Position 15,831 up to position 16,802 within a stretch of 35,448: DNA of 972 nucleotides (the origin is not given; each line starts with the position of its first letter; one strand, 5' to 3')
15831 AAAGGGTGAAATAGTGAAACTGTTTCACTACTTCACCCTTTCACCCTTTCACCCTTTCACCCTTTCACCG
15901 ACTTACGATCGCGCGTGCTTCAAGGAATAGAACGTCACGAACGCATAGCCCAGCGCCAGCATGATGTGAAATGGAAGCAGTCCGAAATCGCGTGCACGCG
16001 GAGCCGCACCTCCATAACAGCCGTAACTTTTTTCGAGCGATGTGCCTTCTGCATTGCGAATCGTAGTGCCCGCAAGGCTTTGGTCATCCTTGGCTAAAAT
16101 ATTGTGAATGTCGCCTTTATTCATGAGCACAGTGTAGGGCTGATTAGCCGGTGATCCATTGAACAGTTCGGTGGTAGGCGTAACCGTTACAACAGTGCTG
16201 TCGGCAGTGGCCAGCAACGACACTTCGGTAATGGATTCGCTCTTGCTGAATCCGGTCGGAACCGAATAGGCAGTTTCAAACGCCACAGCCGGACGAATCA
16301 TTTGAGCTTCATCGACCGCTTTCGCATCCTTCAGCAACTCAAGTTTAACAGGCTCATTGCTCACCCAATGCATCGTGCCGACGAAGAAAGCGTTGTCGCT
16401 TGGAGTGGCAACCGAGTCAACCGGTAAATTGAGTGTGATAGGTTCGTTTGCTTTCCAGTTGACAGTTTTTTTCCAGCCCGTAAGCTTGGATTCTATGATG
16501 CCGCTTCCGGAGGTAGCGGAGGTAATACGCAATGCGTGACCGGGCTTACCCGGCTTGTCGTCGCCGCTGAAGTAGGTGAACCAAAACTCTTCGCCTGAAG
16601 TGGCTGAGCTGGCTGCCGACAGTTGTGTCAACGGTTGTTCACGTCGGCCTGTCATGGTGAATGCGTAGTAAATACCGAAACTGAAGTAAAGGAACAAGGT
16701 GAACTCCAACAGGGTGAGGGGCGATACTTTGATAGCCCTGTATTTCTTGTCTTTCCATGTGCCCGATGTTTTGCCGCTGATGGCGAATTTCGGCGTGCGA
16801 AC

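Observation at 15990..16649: Processive GT2 synthase carrying an adhesin-head-like soluble domain inside its last membrane loop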

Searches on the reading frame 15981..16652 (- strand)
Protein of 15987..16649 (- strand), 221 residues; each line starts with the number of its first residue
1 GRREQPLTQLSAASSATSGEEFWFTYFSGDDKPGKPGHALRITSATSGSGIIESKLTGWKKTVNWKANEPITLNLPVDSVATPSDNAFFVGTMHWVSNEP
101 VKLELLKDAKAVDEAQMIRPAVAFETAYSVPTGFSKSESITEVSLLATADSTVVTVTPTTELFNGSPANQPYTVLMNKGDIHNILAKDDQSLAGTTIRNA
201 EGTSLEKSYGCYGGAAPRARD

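Call 3: search_protein_families(library=pfam, proteins=[window:15990-16649:-], max_evalue=1)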
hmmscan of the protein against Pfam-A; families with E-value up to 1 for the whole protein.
window:15990-16649:- (220 aa): 2 families
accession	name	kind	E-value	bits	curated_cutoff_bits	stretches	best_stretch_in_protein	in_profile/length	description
PF17517.7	IgGFc_binding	-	1.9e-09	37.7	25.6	1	115-199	2-89/297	IgGFc binding protein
PF17701.6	DUF5547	-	0.087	13.2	25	1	123-152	23-51/122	Family of unknown function (DUF5547)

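Call 4: search_protein_families(library=ncbifam, proteins=[window:15990-16649:-], max_evalue=1)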
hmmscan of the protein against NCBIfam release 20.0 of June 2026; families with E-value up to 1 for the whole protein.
window:15990-16649:- (220 aa): 0 families

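Call 10: find_homologous_proteins(query=window:15987-16649:-, max_evalue=0.01)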
Query seq(221 aa) (221 aa): 12 proteins with E <= 0.01 among 452 candidates.
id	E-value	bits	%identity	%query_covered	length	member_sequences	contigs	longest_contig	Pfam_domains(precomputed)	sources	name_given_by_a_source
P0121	7.0e-132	455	92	100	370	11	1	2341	PF17517.8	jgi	jgi:hypothetical protein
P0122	8.7e-130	449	90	100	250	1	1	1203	PF17517.8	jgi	jgi:hypothetical protein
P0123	1.1e-110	386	78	100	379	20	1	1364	PF17517.8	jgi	jgi:hypothetical protein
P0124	5.6e-110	384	79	100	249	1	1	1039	PF17517.8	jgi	jgi:hypothetical protein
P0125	5.3e-109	381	79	100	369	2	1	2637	PF17517.8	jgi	jgi:hypothetical protein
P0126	7.9e-109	380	78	100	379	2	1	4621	PF17517.8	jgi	jgi:hypothetical protein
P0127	1.2e-108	380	77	100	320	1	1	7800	PF17517.8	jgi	jgi:hypothetical protein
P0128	4.2e-107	374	77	100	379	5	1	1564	PF17517.8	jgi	jgi:hypothetical protein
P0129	1.8e-101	356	73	100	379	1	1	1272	PF17517.8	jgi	jgi:hypothetical protein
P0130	7.0e-101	354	72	100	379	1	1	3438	PF17517.8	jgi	-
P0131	2.3e-69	251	91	58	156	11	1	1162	PF17517.8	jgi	jgi:hypothetical protein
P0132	2.7e-69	251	74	74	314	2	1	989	-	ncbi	ncbi:MAG: hypothetical protein ACKO7B_14830, partial [Flavobacteriales bacterium]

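Call 15: search_solved_structures(query=A2, max_evalue=10, show_alignments=2)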
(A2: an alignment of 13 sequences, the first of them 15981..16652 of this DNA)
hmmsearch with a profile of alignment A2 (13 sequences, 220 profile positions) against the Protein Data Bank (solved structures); distinct sequences matched with E-value up to 10: 2.
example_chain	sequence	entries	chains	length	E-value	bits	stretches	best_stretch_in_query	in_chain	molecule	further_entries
9dsk_H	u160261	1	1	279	0.51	13.1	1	66-106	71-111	115 Fab heavy chain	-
8tq1_H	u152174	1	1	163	1.3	11.7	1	66-102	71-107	Bovine Bess4 Fab heavy chain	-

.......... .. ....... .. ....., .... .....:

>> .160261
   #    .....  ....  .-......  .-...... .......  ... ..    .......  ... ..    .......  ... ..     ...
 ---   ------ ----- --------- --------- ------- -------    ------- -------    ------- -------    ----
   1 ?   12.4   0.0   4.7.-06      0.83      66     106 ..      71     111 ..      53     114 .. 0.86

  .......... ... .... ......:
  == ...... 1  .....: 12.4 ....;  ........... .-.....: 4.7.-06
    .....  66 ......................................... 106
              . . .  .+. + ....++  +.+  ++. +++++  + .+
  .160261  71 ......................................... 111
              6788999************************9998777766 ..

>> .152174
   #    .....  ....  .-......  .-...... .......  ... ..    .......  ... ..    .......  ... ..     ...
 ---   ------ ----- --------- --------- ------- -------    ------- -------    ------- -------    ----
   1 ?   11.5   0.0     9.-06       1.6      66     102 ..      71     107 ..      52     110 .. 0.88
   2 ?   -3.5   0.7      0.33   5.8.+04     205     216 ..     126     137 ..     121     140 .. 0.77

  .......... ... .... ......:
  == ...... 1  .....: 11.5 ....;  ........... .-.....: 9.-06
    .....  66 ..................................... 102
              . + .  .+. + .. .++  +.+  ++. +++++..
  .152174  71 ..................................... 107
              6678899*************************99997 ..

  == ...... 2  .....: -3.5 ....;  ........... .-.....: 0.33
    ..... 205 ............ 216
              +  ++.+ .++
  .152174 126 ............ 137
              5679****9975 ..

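Call 18: find_related_loci(query=A2, collection=genome_contigs, flank=10000)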
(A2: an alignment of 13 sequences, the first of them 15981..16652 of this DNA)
Query A2 (224 aa) in genome_contigs; peptide patterns used: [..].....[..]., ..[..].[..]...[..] (x = any residue, [..] = any of these).
145 stretches matched a pattern; 14 encode a relative of the query (tblastn E <= 1e-3); 14 distinct loci.
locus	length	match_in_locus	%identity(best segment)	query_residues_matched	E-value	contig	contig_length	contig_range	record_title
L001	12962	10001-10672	94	1-224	2e-139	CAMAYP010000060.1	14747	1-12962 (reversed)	MAG: Chryseobacterium gleum isolate ME-21oct19-79 genome assembly, contig: ME-21oct19-C6312, whole genome shotgun sequen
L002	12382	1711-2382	94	1-224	5e-139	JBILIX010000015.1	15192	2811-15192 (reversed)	MAG: Flavobacteriales bacterium isolate ME2017-06-09_3300042875_group7_bin10 Rohwer_bin988_scaffold_1278_c1, whole genom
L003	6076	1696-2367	92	1-224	5e-134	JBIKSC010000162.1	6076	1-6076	MAG: Flavobacteriales bacterium isolate ME2015-06-19_3300044640_group6_bin203 Rohwer_bin985_scaffold_15343_c1, whole gen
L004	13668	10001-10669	79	1-224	7e-122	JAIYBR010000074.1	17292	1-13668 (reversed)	MAG: Flavobacteriales bacterium isolate E1_MAG_00053 pond_E1_MAG_00053_000000000123, whole genome shotgun sequence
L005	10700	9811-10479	80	1-224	9e-122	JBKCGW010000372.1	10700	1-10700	MAG: Flavobacteriales bacterium isolate samp_472_concoct_468 samp_472_710231, whole genome shotgun sequence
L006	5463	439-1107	79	1-224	8e-122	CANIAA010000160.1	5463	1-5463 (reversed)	MAG: Flavobacteriales bacterium isolate RE-27jun17-66 genome assembly, contig: RE-27jun17-C18371, whole genome shotgun s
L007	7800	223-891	78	1-224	2e-119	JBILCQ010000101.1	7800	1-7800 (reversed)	MAG: Flavobacteriales bacterium isolate ME2016-06-30_3300036399_group7_bin13 Rohwer_bin986_scaffold_7649_c1, whole genom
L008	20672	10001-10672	77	1-224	2e-116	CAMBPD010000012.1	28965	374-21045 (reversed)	MAG: Chryseobacterium gleum isolate MoH-02may19-300 genome assembly, contig: MoH-02may19-C2201, whole genome shotgun seq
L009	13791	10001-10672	57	1-224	2e-82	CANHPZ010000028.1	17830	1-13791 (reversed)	MAG: Flavobacteriales bacterium isolate RE-23may17-150 genome assembly, contig: RE-23may17-C10625, whole genome shotgun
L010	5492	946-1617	52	1-224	1e-73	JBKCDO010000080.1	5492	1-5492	MAG: Flavobacteriales bacterium isolate samp_463_VAMB_503 samp_463_546879, whole genome shotgun sequence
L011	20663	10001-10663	47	1-224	4e-65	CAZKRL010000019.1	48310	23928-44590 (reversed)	MAG TPA_asm: uncultured Comamonadaceae bacterium isolate binchicken_co298_302 genome assembly, contig: NODE_1113_length_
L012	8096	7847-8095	77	1-83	1e-40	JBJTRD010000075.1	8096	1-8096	MAG: Flavobacteriales bacterium isolate samp_4448_metabat2_169 samp_4448_341740, whole genome shotgun sequence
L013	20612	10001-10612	23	13-188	1e-6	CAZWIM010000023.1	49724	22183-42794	MAG TPA_asm: uncultured Chitinophaga sp. isolate SRP257259_co1_406 genome assembly, contig: NODE_640_length_49724_cov_18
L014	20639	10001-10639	23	11-199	2e-5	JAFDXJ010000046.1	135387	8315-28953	MAG: Bacteroidetes bacterium isolate SZAS-22 CK_MAG-114__46__length-135387, whole genome shotgun sequence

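Call 22: search_protein_representatives(alignment_id=A2)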
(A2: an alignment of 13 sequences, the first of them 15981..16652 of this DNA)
Query: 13 sequences, 220 profile positions. Proteins with E-value up to 0.001 (for the whole library): 1979; up to 1e-10: 466; up to 1e-30: 5. The best 150 are listed.
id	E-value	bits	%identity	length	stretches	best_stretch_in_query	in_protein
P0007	8.9e-99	345.8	-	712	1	1-220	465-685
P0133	3.0e-92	324.5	-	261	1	1-220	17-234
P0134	2.6e-49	184.1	-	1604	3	10-215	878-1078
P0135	5.7e-34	133.9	-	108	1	130-213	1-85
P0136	6.7e-31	123.9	-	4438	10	12-201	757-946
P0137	1.8e-28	115.9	-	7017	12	16-198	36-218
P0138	1.1e-27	113.4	-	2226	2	12-213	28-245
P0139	2.6e-27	112.2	-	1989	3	39-202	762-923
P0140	2.9e-26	108.7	-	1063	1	15-213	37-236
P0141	3.9e-26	108.3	-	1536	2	16-209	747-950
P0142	7.2e-26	107.4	-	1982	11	118-162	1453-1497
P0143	1.8e-23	99.6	-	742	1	14-214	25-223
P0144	8.4e-23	97.4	-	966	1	12-214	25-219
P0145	3.1e-22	95.6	-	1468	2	14-213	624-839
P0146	1.1e-21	93.8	-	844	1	13-214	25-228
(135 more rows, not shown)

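Call 23: search_protein_families(library=pfam, proteins=[P0134, P0138, P0140, P0143, P0144, P0133], max_evalue=0.001)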
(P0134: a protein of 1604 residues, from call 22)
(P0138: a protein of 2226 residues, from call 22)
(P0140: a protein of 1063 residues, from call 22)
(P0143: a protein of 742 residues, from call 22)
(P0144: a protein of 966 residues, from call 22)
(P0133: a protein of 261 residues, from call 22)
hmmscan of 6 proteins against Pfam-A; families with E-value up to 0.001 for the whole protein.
P0134 (1604 aa): 2 families
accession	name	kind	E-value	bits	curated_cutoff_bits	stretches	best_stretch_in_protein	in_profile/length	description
PF17517.7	IgGFc_binding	-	8.4e-153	508.3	25.6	3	552-856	5-297/297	IgGFc binding protein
PF13585.12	CHU_C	-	1.2e-08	35.3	27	1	1519-1586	3-72/86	CHU_C Type IX secretion signal domain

P0138 (2226 aa): 6 families
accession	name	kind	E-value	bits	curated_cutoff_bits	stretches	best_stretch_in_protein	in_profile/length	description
PF17517.7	IgGFc_binding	-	4.3e-129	430.4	25.6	2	1208-1512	5-297/297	IgGFc binding protein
PF18998.6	Flg_new_2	-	2e-12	47.4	23.6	1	1674-1741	2-70/73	Divergent InlB B-repeat domain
PF18911.6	PKD_4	-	9e-12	45.3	27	2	479-526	17-68/85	PKD domain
PF00801.26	PKD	-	2.6e-08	34.2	23.5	0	494-527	31-66/80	PKD domain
PF18962.6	Por_Secre_tail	-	5e-05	23.9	27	1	2151-2225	1-75/75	Secretion system C-terminal sorting domain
PF03330.24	DPBB_1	-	0.00028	21.5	28.8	0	1283-1323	14-57/83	Lytic transglycolase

P0140 (1063 aa): 3 families
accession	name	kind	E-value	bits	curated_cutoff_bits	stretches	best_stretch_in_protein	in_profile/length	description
PF17517.7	IgGFc_binding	-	1.3e-59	202.3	25.6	1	136-428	1-297/297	IgGFc binding protein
PF13585.12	CHU_C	-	3.5e-15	56.3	27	1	976-1057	2-82/86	CHU_C Type IX secretion signal domain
PF19081.6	Ig_7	-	1.9e-10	41.3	27.3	1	604-669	9-80/84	Ig-like domain CHU_C associated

P0143 (742 aa): 4 families
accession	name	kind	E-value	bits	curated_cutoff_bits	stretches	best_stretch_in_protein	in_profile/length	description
PF17517.7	IgGFc_binding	-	1.1e-56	192.7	25.6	1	125-411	1-297/297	IgGFc binding protein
PF13585.12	CHU_C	-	1.3e-16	60.9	27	1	657-736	3-82/86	CHU_C Type IX secretion signal domain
PF18911.6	PKD_4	-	9.4e-10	38.9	27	1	452-490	33-71/85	PKD domain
PF00801.26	PKD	-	2.3e-08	34.4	23.5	1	455-486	31-64/80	PKD domain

P0144 (966 aa): 4 families
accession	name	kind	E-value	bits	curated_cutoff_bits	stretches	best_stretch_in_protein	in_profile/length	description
PF17517.7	IgGFc_binding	-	6.6e-64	216.4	25.6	1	126-414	1-297/297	IgGFc binding protein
PF18911.6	PKD_4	-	3e-28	98.1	27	2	438-501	11-78/85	PKD domain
PF00801.26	PKD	-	3.7e-18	65.7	23.5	2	443-492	13-65/80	PKD domain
PF18962.6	Por_Secre_tail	-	2.4e-06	28.2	27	1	888-962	3-73/75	Secretion system C-terminal sorting domain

P0133 (261 aa): 1 family
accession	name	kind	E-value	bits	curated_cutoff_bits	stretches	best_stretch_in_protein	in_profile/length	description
PF17517.7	IgGFc_binding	-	2.4e-07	30.8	25.6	1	134-228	5-99/297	IgGFc binding protein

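Call 35: search_protein_families(library=pfam, proteins=[L011:10728-13043:+, L011:13085-18214:+], max_evalue=0.001)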
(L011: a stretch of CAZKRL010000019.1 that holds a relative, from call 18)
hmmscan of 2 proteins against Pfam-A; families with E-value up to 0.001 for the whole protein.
L011:10728-13043:+ (771 aa): 2 families
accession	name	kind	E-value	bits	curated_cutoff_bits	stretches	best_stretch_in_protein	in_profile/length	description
PF13585.12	CHU_C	-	2.5e-15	56.8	27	1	685-768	3-85/86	CHU_C Type IX secretion signal domain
PF19408.5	PKD_6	-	0.00033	21.4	25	0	447-503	12-68/82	PKD-like domain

L011:13085-18214:+ (1709 aa): 2 families
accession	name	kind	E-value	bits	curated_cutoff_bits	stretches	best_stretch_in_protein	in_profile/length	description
PF13585.12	CHU_C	-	1.8e-17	63.6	27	1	1621-1700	2-81/86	CHU_C Type IX secretion signal domain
PF22352.2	K319L-like_PKD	-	2.2e-07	31.2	27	0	968-1025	13-82/84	K319L-like, PKD domain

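Call 38: predict_structure(alignment_id=A2)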
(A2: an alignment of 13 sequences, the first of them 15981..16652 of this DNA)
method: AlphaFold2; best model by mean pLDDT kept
length: 224 residues; sequences in the alignment: 13
mean_pLDDT: 87.7   pTM: 0.85
mean pLDDT of the five models: 87.7, 85.9, 85.7, 85.7, 83.1
residues with pLDDT >= 90: 136; 70-90: 67; 50-70: 15; < 50: 6
segments of 3 or more residues with pLDDT < 50: 220-224
pLDDT, mean of each block of 10 residues (from residue 1): 71 84 89 74 97 94 97 90 74 95 93 87 94 85 93 96 92 96 89 94 86 77 41
secondary structure, 60 per line:
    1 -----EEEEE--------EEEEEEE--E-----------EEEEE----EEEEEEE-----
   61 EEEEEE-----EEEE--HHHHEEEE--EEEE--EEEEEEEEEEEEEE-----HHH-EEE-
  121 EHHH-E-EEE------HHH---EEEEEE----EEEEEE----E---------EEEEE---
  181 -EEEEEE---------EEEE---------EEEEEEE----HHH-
elements in order: E6-10 E19-25 E40-44 E49-55 E61-66 E72-75 H78-81 E82-85 E88-91 E94-107 E117-119 E128-130 E143-148 E153-158 E173-177 E182-187 E197-200 E210-216

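Call 41: fold_search(model_id=the predicted structure, library=pdb)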
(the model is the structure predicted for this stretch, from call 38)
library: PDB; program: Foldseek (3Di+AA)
matches with E <= 10: 1430; with E <= 0.001: 1
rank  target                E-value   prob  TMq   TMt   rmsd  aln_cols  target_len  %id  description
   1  4h3w_A                6.5e-04  0.51  0.19  0.15  21.8       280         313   13  Crystal structure of a putative secreted protein (BDI_1231) from Parabacteroides distasonis ATCC 8503 at 2.00 A resolu (released 2012-11-14)
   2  7vrp_B                1.2e-03  0.44  0.18  0.12  19.7       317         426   10  Structure of infectious bursal disease virus Gx strain (released 2022-03-30)
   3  5e1r_D                1.9e-03  0.85  0.25  0.18  12.6       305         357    9  Crystal structure of pecan (carya illinoinensis) vicilin, a new food allergen (released 2016-08-10)
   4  7u1j_C                2.4e-03  0.72  0.24  0.18  13.2       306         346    7  Crystal structure of Pisum sativum convicilin (released 2022-03-30)
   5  5e1r_C                2.5e-03  0.90  0.28  0.20  13.5       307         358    9  Crystal structure of pecan (carya illinoinensis) vicilin, a new food allergen (released 2016-08-10)
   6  7vrp_J                2.5e-03  0.30  0.18  0.11  20.6       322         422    9  Structure of infectious bursal disease virus Gx strain (released 2022-03-30)
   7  3smh_B                2.7e-03  0.84  0.28  0.19  14.7       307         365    8  Crystal structure of major peanut allergen Ara h 1 (released 2012-02-15)
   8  3s7e_A                2.8e-03  0.80  0.28  0.20  15.3       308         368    8  Crystal structure of Ara h 1 (released 2011-09-21)
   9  3smh_D                3.0e-03  0.80  0.28  0.19  14.8       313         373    8  Crystal structure of major peanut allergen Ara h 1 (released 2012-02-15)
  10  3s7i_B                3.2e-03  0.80  0.29  0.20  15.3       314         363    8  Crystal structure of Ara h 1 (released 2011-09-21)
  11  6l4c_A                3.5e-03  0.89  0.30  0.21  13.0       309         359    6  Crystal structure of vicilin from Corylus avellana (Hazelnut) (released 2019-12-04)
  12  7kwb_A                3.7e-03  0.63  0.22  0.13  19.9       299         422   12  Surface glycan-binding protein B from Bacteroides thetaiotaomicron (released 2021-02-17)
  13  2gsy_P                3.7e-03  0.30  0.19  0.12  19.8       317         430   11  The 2.6A structure of Infectious Bursal Virus Derived T=1 Particles (released 2006-07-18)
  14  5e1r_A                3.9e-03  0.84  0.30  0.21  14.8       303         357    9  Crystal structure of pecan (carya illinoinensis) vicilin, a new food allergen (released 2016-08-10)
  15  1uij_C                4.9e-03  0.72  0.29  0.21  16.1       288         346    9  Crystal Structure Of Soybean beta-Conglycinin Beta Homotrimer (I122M/K124W) (released 2004-07-16)
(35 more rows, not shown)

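Call 74: fold_search(model_id=the predicted structure, library=viral)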
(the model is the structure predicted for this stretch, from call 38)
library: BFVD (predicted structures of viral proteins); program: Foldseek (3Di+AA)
matches with E <= 10: 1519; with E <= 0.001: 3
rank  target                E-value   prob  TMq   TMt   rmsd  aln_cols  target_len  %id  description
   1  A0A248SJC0            4.6e-04  0.38  0.16  0.09  21.1       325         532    7  (no name in the UniProt tables at hand)
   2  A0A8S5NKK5            7.9e-04  0.66  0.21  0.09  20.3       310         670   12  Uncharacterized protein [Siphoviridae sp. ctK0l2]
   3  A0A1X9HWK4            9.3e-04  0.47  0.19  0.06  20.8       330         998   10  (no name in the UniProt tables at hand)
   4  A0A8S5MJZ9            1.2e-03  0.60  0.21  0.12  21.2       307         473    8  Uncharacterized protein [Siphoviridae sp. ctrpg19]
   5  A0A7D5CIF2            1.2e-03  0.87  0.25  0.10  19.5       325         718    8  Structural polyprotein [PNG bee virus 2]
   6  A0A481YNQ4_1          1.3e-03  0.82  0.23  0.07  18.8       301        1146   10  Collagen triple helix repeat protein [Pithovirus LCDPAC02]
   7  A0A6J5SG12            1.4e-03  0.80  0.21  0.19  26.5       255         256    7  Uncharacterized protein [uncultured Caudovirales phage]
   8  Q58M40                1.4e-03  0.96  0.29  0.16  13.1       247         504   11  Phage tail fiber-like protein [Prochlorococcus phage P-SSM2]
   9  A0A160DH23            1.4e-03  0.60  0.24  0.14  15.0       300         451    9  Minor tail protein [Gordonia phage Orchid]
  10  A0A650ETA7            1.4e-03  0.60  0.20  0.09  18.0       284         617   10  Capsid and scaffold protein [Lactococcus phage CHPC958]
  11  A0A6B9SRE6            1.7e-03  0.47  0.20  0.09  20.2       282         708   11  (no name in the UniProt tables at hand)
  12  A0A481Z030            1.8e-03  0.23  0.15  0.07  20.6       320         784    9  Uncharacterized protein [Mimivirus LCMiAC01]
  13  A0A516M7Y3            1.9e-03  0.90  0.26  0.20  15.6       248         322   10  (no name in the UniProt tables at hand)
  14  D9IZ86                2.0e-03  0.82  0.24  0.10  20.4       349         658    9  Genome polyprotein (Fragment) [Bat kobuvirus TM001k]
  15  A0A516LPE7            2.0e-03  0.63  0.20  0.21  14.6       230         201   12  (no name in the UniProt tables at hand)
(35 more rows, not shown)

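Call 77: search_protein_families(library=pfam, proteins=[L004:11629-12840:-, L004:12837-13655:-, L007:1041-2630:-], max_evalue=0.1)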
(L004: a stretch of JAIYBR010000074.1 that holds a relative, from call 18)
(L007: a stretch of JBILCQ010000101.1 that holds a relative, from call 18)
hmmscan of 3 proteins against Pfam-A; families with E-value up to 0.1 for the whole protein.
L004:11629-12840:- (403 aa): 1 family
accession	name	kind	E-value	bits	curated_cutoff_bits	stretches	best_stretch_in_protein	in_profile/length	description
PF01757.29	Acyl_transf_3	-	1.5e-27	96.9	31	1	7-384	2-326/326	Acyltransferase domain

L004:12837-13655:- (272 aa): 0 families

L007:1041-2630:- (529 aa): 1 family
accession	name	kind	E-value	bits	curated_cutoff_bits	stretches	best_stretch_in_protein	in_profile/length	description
PF13472.12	Lipase_GDSL_2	-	4.5e-10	40.7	32.9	1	214-367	3-177/178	GDSL-like Lipase/Acylhydrolase family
